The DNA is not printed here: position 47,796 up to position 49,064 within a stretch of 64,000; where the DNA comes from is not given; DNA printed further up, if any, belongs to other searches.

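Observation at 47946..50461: Unannotated six-cysteine peptide gene + PqqD-like RRE + QueC-like PP-loop ATPase downstream of rseP: candidate novel RiPP-like system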

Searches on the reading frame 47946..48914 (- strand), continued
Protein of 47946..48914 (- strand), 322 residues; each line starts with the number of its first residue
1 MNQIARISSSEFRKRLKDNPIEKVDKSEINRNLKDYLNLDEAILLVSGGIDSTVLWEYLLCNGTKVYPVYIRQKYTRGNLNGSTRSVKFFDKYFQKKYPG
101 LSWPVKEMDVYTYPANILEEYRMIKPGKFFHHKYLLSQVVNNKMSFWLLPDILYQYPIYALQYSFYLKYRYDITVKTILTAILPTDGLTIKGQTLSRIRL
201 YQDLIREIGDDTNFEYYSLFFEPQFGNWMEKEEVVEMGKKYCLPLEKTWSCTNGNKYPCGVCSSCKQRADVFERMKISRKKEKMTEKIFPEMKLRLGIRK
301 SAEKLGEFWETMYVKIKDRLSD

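Call 59: search_protein_families(library=pfam, proteins=[L029:1253-2464:-, L029:744-1256:-, L029:2371-3072:-, L015:13-690:+, L015:3935-6097:+, L013:2007-3197:-, L013:3194-4099:-, L018:2535-3332:+, L016:1267-2514:-, L017:2683-3771:-], max_evalue=0.001)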
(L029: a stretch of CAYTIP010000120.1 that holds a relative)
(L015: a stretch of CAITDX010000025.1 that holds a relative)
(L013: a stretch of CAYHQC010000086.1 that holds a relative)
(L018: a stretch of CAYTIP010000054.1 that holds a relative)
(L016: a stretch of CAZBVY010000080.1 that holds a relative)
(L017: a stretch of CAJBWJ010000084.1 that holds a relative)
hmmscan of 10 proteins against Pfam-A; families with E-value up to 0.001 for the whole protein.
L029:1253-2464:- (403 aa): 2 families
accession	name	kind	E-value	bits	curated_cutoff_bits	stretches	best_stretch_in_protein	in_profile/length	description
PF04055.27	Radical_SAM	-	1e-13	52.2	29.5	1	69-208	2-138/166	Radical SAM superfamily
PF13186.11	SPASM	-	1.3e-07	32.2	21.5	1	318-385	1-64/67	Iron-sulfur cluster-binding domain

L029:744-1256:- (170 aa): 0 families

L029:2371-3072:- (233 aa): 1 family
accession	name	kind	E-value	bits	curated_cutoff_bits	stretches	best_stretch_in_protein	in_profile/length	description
PF13578.12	Methyltransf_24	-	1.2e-14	55.5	26.3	1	73-190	3-105/105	Methyltransferase domain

L015:13-690:+ (225 aa): 8 families
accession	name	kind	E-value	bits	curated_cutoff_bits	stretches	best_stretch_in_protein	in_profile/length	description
PF01564.23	Spermine_synth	-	1.1e-10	41.8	22.9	1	60-162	13-116/186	Spermine/spermidine synthase domain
PF13649.12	Methyltransf_25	-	1.8e-09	38.6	27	1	69-160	1-89/97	Methyltransferase domain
PF00891.24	Methyltransf_2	-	5.3e-07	29.6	22.3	1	63-125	60-122/210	O-methyltransferase domain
PF08242.18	Methyltransf_12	-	9.1e-07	30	30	1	70-138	1-70/98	Methyltransferase domain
PF05175.20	MTS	-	3.8e-06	27.1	23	1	65-138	31-103/170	Methyltransferase small domain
PF13847.12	Methyltransf_31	-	9.2e-06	25.8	27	1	72-165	10-102/145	Methyltransferase domain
PF08241.18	Methyltransf_11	-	1.4e-05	26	21.2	1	72-140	3-67/95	Methyltransferase domain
PF13489.12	Methyltransf_23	-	8.1e-05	22.8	27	1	51-138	8-86/164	Methyltransferase domain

L015:3935-6097:+ (720 aa): 0 families

L013:2007-3197:- (396 aa): 1 family
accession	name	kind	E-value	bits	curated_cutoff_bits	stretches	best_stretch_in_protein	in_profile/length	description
PF13692.12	Glyco_trans_1_4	-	0.00064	20.4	27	0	217-346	2-118/142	Glycosyl transferases group 1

L013:3194-4099:- (301 aa): 3 families
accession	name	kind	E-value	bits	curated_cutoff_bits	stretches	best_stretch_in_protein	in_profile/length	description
PF00535.33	Glycos_transf_2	-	1.5e-08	35.2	23.3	1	11-160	3-162/168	Glycosyl transferase family 2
PF13641.12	Glyco_tranf_2_3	-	1.1e-05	26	27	1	8-171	3-180/230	Glycosyltransferase like family 2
PF10111.15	Glyco_tranf_2_2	-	5.8e-05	23.1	27.3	1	63-192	67-201/276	Glycosyltransferase like family 2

L018:2535-3332:+ (265 aa): 1 family
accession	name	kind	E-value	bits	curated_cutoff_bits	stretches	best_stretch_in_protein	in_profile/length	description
PF13578.12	Methyltransf_24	-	1.5e-10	42.3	26.3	1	94-214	3-105/105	Methyltransferase domain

L016:1267-2514:- (415 aa): 1 family
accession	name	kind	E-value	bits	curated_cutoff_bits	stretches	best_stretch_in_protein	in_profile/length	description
PF00282.25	Pyridoxal_deC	-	1e-19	71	27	1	84-371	73-369/375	Pyridoxal-dependent decarboxylase conserved domain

L017:2683-3771:- (362 aa): 1 family
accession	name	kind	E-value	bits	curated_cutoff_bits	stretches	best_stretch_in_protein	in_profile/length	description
PF00282.25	Pyridoxal_deC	-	1.3e-14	54.2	27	1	6-310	50-365/375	Pyridoxal-dependent decarboxylase conserved domain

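Call 65: search_protein_families(library=ncbifam, proteins=[L020:5294-6514:-, L026:7435-7854:+, L001:655-1440:-, L001:4310-5551:+, L001:5519-6925:-], max_evalue=0.01)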
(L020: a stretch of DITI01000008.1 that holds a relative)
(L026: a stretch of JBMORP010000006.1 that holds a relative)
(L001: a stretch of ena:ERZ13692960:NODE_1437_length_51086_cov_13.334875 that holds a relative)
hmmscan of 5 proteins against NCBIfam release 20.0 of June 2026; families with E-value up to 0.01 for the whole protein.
L020:5294-6514:- (406 aa): 5 families
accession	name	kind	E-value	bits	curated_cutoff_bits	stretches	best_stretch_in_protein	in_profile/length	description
NF002748.0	PRK02769.1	equivalog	4.3e-40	137.6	305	1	37-362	22-328/382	histidine decarboxylase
TIGR03812.1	tyr_de_CO2_Arch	equivalog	2.5e-29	102.3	299.4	1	52-357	32-319/375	tyrosine decarboxylase MfnA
TIGR01788.1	Glu-decarb-GAD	equivalog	3.3e-14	52.4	380.4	1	53-358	54-357/431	glutamate decarboxylase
TIGR03799.1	NOD_PanD_pyr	equivalog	6.1e-12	44.7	606.1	1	130-355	205-428/522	pyridoxal-dependent aspartate 1-decarboxylase PanP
NF052646.1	DABADecarRhbB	equivalog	1e-07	30.9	900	1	64-281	122-327/491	L-2,4-diaminobutyrate decarboxylase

L026:7435-7854:+ (139 aa): 3 families
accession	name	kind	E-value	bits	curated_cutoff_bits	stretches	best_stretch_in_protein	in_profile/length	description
TIGR02228.1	sigpep_I_arch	equivalog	6.9e-09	35.8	51.85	1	9-68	36-100/158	signal peptidase I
TIGR02227.1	sigpep_I_bact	equivalog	3.7e-06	26.9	47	1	7-68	23-88/162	signal peptidase I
NF046067.1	SigPepSipWBacil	equivalog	0.00011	21.9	190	1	9-68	43-107/189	signal peptidase I SipW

L001:655-1440:- (261 aa): 6 families
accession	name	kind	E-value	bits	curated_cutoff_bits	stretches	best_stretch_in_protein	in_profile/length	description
TIGR04249.1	SCM_chp_ScmC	equivalog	0.00014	21.3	125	1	90-195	120-230/292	SynChlorMet cassette protein ScmC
TIGR04355.1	HprK_rel_B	hypoth_equivalog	0.00062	19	200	1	78-123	128-172/351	HprK-related kinase B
NF006820.0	PRK09344.1-2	subfamily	0.00078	18.2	636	1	80-136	198-254/529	phosphoenolpyruvate carboxykinase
NF006822.0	PRK09344.1-4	equivalog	0.0031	16.1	806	1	83-136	204-257/537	phosphoenolpyruvate carboxykinase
TIGR03819.1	heli_sec_ATPase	hypoth_equivalog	0.0047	16.2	373.15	1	103-127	174-198/340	TadA family conjugal transfer-associated ATPase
NF006819.0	PRK09344.1-1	subfamily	0.0061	15.5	745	0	75-136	210-267/538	phosphoenolpyruvate carboxykinase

L001:4310-5551:+ (413 aa): 2 families
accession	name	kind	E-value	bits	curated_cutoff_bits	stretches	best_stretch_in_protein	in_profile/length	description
TIGR02228.1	sigpep_I_arch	equivalog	4.7e-13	49.3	51.85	1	16-93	37-121/158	signal peptidase I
NF046067.1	SigPepSipWBacil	equivalog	4.7e-06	26.3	190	1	34-87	62-122/189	signal peptidase I SipW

L001:5519-6925:- (468 aa): 7 families
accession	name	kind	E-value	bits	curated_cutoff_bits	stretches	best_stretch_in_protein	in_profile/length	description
TIGR00387.1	glcD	equivalog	1.7e-17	63.4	567.9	1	2-187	3-182/413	glycolate oxidase subunit GlcD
NF008439.0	PRK11282.1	equivalog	6.6e-09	35.1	284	1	5-198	7-193/358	glycolate oxidase subunit GlcE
TIGR01679.1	bact_FAD_ox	subfamily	9.4e-08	31.4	292.25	1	2-133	17-142/419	FAD-linked oxidoreductase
TIGR01678.1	FAD_lactone_ox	subfamily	1.5e-07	30.7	396.8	1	2-96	20-110/438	sugar 1,4-lactone oxidase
NF049975.1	2HglutDHaseYdiJ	equivalog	2.2e-05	22.4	1350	1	3-134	58-192/1018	D-2-hydroxyglutarate dehydrogenase YdiJ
TIGR01676.1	GLDHase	equivalog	3.3e-05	22.9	458.25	1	2-128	67-190/541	L-galactonolactone dehydrogenase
NF008408.0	PRK11230.1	equivalog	0.0023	16.4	897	1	3-183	62-235/499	glycolate oxidase subunit GlcD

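Call 74: find_encoding_contigs(protein=P0125, flank=7000, max_places=2)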
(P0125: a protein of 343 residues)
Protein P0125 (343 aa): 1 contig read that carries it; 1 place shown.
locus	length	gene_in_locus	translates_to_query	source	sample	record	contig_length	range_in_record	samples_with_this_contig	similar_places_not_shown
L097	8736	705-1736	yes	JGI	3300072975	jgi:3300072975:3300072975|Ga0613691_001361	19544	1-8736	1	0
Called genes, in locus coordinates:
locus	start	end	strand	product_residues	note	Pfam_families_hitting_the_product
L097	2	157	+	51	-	?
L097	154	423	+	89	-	PF05402:PqqD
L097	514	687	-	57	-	-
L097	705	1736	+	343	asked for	PF06508:QueC (weak)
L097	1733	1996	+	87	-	PF05402:PqqD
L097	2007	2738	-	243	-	PF00005:ABC_tran, PF13304:AAA_21 (faint)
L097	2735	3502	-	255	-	PF01061:ABC2_membrane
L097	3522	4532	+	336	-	PF13472:Lipase_GDSL_2 (weak)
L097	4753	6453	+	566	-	PF02543:Carbam_trans_N, PF16861:Carbam_trans_C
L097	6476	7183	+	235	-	PF02397:Bac_transf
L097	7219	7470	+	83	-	PF24113:DUF7387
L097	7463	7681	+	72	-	PF07927:HicA_toxin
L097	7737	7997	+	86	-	PF04014:MazE_antitoxin (weak)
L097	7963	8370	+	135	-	PF02661:Fic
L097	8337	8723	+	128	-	PF21956:DUF6922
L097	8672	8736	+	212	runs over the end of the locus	PF08843:AbiEii (weak)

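Call 75: find_encoding_contigs(protein=P0158, flank=7000, max_places=2)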
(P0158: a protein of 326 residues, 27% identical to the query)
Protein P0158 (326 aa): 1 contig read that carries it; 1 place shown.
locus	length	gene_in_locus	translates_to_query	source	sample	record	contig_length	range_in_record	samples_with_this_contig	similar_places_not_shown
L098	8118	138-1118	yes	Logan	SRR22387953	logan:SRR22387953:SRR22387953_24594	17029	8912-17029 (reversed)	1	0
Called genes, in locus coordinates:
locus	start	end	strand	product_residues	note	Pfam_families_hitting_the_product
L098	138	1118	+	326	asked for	PF06508:QueC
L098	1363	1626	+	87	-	PF05402:PqqD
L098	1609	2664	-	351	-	PF00005:ABC_tran, PF13304:AAA_21 (faint), PF00717:Peptidase_S24 (weak)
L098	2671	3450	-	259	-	PF01061:ABC2_membrane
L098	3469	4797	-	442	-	PF02784:Orn_Arg_deC_N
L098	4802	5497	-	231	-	PF13578:Methyltransf_24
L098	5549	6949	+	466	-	PF04932:Wzy_C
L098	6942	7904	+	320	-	PF14221:DUF4330 (faint)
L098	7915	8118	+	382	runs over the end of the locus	PF04055:Radical_SAM, PF13186:SPASM (weak)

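Call 77: search_protein_families(library=ncbifam, proteins=[L009:674-952:+, L011:1647-1913:+, L012:1289-1564:+, L013:1373-1654:+, L014:9089-9355:+, L017:1209-1499:-, L020:3822-4115:-, L023:7342-7635:-, L026:8961-9281:+, L098:1363-1626:+], max_evalue=0.01)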
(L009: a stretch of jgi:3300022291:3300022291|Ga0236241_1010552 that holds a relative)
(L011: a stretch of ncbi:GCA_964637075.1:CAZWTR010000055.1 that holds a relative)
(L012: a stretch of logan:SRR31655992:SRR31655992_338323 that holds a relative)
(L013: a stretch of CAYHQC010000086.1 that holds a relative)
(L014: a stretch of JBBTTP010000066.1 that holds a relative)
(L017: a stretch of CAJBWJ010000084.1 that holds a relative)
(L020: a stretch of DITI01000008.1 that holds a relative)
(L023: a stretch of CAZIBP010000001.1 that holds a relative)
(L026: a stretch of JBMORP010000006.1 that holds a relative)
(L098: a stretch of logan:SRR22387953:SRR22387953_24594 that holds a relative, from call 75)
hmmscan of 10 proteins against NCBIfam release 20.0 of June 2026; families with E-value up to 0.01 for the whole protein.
L009:674-952:+ (92 aa): 7 families
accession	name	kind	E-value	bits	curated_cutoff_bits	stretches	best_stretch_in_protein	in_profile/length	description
NF033536.1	lasso_PqqD_Bac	exception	1.3e-08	34.9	80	1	19-89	17-86/88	lasso peptide biosynthesis PqqD family chaperone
TIGR03859.1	PQQ_PqqD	equivalog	1.8e-06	27.7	46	1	33-83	25-74/81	pyrroloquinoline quinone biosynthesis peptide chaperone PqqD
NF050069.2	PqqD_rel_WgkC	exception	2.1e-05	24.4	110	1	34-82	31-79/103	PqqD family peptide maturation chaperone WgkC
TIGR04302.1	geo_PqqD_fam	equivalog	7.2e-05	23.2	100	1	33-89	45-100/102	GeoRSP system PqqD family peptide chaperone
NF033530.1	lasso_PqqD_Strm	exception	9.5e-05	22.5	70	1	40-82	29-71/78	lasso peptide biosynthesis PqqD family chaperone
TIGR04248.1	SCM_PqqD_rel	equivalog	0.0004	20.5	100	1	33-89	25-81/84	SynChlorMet cassette protein ScmD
NF002535.0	PRK02079.1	equivalog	0.0054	16.5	101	1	34-85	35-85/92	pyrroloquinoline quinone biosynthesis peptide chaperone PqqD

L011:1647-1913:+ (88 aa): 5 families
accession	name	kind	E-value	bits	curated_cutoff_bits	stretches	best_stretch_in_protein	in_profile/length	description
NF033536.1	lasso_PqqD_Bac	exception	1.2e-09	38.1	80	1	15-82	17-84/88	lasso peptide biosynthesis PqqD family chaperone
NF033530.1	lasso_PqqD_Strm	exception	8.4e-06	25.9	70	1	16-77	10-71/78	lasso peptide biosynthesis PqqD family chaperone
TIGR04248.1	SCM_PqqD_rel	equivalog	0.00011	22.3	100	1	18-83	14-80/84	SynChlorMet cassette protein ScmD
TIGR03859.1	PQQ_PqqD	equivalog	0.0014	18.5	46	1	17-84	16-80/81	pyrroloquinoline quinone biosynthesis peptide chaperone PqqD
TIGR04302.1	geo_PqqD_fam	equivalog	0.0052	17.2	100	1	46-84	62-100/102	GeoRSP system PqqD family peptide chaperone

L012:1289-1564:+ (91 aa): 4 families
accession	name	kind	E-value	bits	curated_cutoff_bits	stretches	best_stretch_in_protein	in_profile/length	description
NF033536.1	lasso_PqqD_Bac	exception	5.5e-10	39.3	80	1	7-88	5-86/88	lasso peptide biosynthesis PqqD family chaperone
NF033530.1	lasso_PqqD_Strm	exception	0.00043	20.4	70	1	13-88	3-78/78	lasso peptide biosynthesis PqqD family chaperone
TIGR03859.1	PQQ_PqqD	equivalog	0.00056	19.7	46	1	33-87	26-79/81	pyrroloquinoline quinone biosynthesis peptide chaperone PqqD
NF050069.2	PqqD_rel_WgkC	exception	0.00061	19.7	110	1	15-83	13-81/103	PqqD family peptide maturation chaperone WgkC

L013:1373-1654:+ (93 aa): 5 families
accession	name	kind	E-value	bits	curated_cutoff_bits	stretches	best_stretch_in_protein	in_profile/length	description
NF033536.1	lasso_PqqD_Bac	exception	1.1e-09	38.3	80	1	9-90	7-87/88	lasso peptide biosynthesis PqqD family chaperone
NF033530.1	lasso_PqqD_Strm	exception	3.7e-07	30.3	70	1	13-86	2-75/78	lasso peptide biosynthesis PqqD family chaperone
TIGR03859.1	PQQ_PqqD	equivalog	0.00015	21.5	46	1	19-87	13-78/81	pyrroloquinoline quinone biosynthesis peptide chaperone PqqD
TIGR04302.1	geo_PqqD_fam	equivalog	0.00021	21.7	100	1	32-89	44-100/102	GeoRSP system PqqD family peptide chaperone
NF050069.2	PqqD_rel_WgkC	exception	0.0039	17.1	110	1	8-87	5-84/103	PqqD family peptide maturation chaperone WgkC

L014:9089-9355:+ (88 aa): 4 families
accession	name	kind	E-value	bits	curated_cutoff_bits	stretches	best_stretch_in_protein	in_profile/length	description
NF033530.1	lasso_PqqD_Strm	exception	2.3e-08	34.2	70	1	9-77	3-71/78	lasso peptide biosynthesis PqqD family chaperone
NF033536.1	lasso_PqqD_Bac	exception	8.3e-08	32.3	80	1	16-81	18-83/88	lasso peptide biosynthesis PqqD family chaperone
TIGR03859.1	PQQ_PqqD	equivalog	0.00011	22.1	46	1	14-84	13-80/81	pyrroloquinoline quinone biosynthesis peptide chaperone PqqD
TIGR04302.1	geo_PqqD_fam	equivalog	0.0089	16.5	100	0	32-84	49-100/102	GeoRSP system PqqD family peptide chaperone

L017:1209-1499:- (96 aa): 4 families
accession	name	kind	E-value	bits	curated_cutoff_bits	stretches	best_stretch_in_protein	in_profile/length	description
NF033536.1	lasso_PqqD_Bac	exception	2.5e-06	27.6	80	1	25-91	21-87/88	lasso peptide biosynthesis PqqD family chaperone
TIGR03859.1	PQQ_PqqD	equivalog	0.00029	20.7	46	1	23-90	16-80/81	pyrroloquinoline quinone biosynthesis peptide chaperone PqqD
NF050069.2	PqqD_rel_WgkC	exception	0.00061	19.7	110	1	15-90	11-86/103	PqqD family peptide maturation chaperone WgkC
NF002535.0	PRK02079.1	equivalog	0.0038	17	101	1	17-89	19-88/92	pyrroloquinoline quinone biosynthesis peptide chaperone PqqD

L020:3822-4115:- (97 aa): 8 families
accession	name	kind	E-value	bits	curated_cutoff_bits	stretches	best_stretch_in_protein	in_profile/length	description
NF033536.1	lasso_PqqD_Bac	exception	6.1e-09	35.9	80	1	39-92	34-87/88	lasso peptide biosynthesis PqqD family chaperone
NF050069.2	PqqD_rel_WgkC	exception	6.7e-07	29.2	110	1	15-92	10-87/103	PqqD family peptide maturation chaperone WgkC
TIGR03859.1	PQQ_PqqD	equivalog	1.5e-05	24.8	46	1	17-92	9-81/81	pyrroloquinoline quinone biosynthesis peptide chaperone PqqD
NF002535.0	PRK02079.1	equivalog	0.00016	21.4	101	1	16-92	17-90/92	pyrroloquinoline quinone biosynthesis peptide chaperone PqqD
TIGR04567.1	RNAP_delt_lowGC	equivalog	0.00071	19.7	42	1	38-78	4-44/83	DNA-directed RNA polymerase subunit delta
NF003592.0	PRK05254.1-5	equivalog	0.00096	19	162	1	42-85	76-118/225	uracil-DNA glycosylase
TIGR04248.1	SCM_PqqD_rel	equivalog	0.0011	19.1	100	1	21-86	11-76/84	SynChlorMet cassette protein ScmD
TIGR00628.1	ung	equivalog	0.0022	17.9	185.75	1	42-84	71-113/210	uracil-DNA glycosylase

L023:7342-7635:- (97 aa): 6 families
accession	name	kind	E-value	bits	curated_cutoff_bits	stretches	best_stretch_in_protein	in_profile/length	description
NF033536.1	lasso_PqqD_Bac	exception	6.2e-08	32.7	80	1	38-92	33-87/88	lasso peptide biosynthesis PqqD family chaperone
TIGR03859.1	PQQ_PqqD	equivalog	2.1e-05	24.3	46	1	11-92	3-81/81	pyrroloquinoline quinone biosynthesis peptide chaperone PqqD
NF050069.2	PqqD_rel_WgkC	exception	3.4e-05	23.8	110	1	16-95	11-90/103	PqqD family peptide maturation chaperone WgkC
TIGR04567.1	RNAP_delt_lowGC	equivalog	0.00043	20.4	42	1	39-77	5-43/83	DNA-directed RNA polymerase subunit delta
NF002535.0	PRK02079.1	equivalog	0.00063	19.5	101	1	12-92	13-90/92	pyrroloquinoline quinone biosynthesis peptide chaperone PqqD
NF003592.0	PRK05254.1-5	equivalog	0.008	16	162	1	42-84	76-117/225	uracil-DNA glycosylase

L026:8961-9281:+ (106 aa): 8 families
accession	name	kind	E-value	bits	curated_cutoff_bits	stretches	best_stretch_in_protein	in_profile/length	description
NF033536.1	lasso_PqqD_Bac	exception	1.8e-06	28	80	1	21-84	24-87/88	lasso peptide biosynthesis PqqD family chaperone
TIGR04302.1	geo_PqqD_fam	equivalog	7.2e-06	26.4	100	1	30-84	48-101/102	GeoRSP system PqqD family peptide chaperone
NF033530.1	lasso_PqqD_Strm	exception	2.3e-05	24.5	70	1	15-76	10-71/78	lasso peptide biosynthesis PqqD family chaperone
TIGR04248.1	SCM_PqqD_rel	equivalog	8e-05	22.8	100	1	20-83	18-81/84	SynChlorMet cassette protein ScmD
TIGR03859.1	PQQ_PqqD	equivalog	0.00011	22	46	1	27-83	25-80/81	pyrroloquinoline quinone biosynthesis peptide chaperone PqqD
TIGR04353.1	PqqD_rel_X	equivalog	0.00013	22.8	35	1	28-84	15-74/74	HPr-rel-A system PqqD family peptide chaperone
NF050069.2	PqqD_rel_WgkC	exception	0.0006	19.7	110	1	11-77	14-80/103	PqqD family peptide maturation chaperone WgkC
NF052411.1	NOVE36WF_fam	equivalog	0.0051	16.4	230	1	47-101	104-157/214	NOVE36WF family terpene biosynthesis-related protein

L098:1363-1626:+ (87 aa): 7 families
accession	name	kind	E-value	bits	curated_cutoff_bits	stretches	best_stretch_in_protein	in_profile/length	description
NF033536.1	lasso_PqqD_Bac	exception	2.5e-08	34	80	1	31-83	34-86/88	lasso peptide biosynthesis PqqD family chaperone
TIGR03859.1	PQQ_PqqD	equivalog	4.8e-06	26.4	46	1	8-78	8-75/81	pyrroloquinoline quinone biosynthesis peptide chaperone PqqD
NF033530.1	lasso_PqqD_Strm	exception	1.6e-05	25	70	1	30-82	25-77/78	lasso peptide biosynthesis PqqD family chaperone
NF050069.2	PqqD_rel_WgkC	exception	2.4e-05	24.3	110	1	8-77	11-80/103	PqqD family peptide maturation chaperone WgkC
TIGR04248.1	SCM_PqqD_rel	equivalog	0.00021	21.4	100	1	16-82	13-80/84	SynChlorMet cassette protein ScmD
TIGR04302.1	geo_PqqD_fam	equivalog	0.00032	21.1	100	1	27-82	45-99/102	GeoRSP system PqqD family peptide chaperone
TIGR04353.1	PqqD_rel_X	equivalog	0.0069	17.3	35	1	32-83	19-73/74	HPr-rel-A system PqqD family peptide chaperone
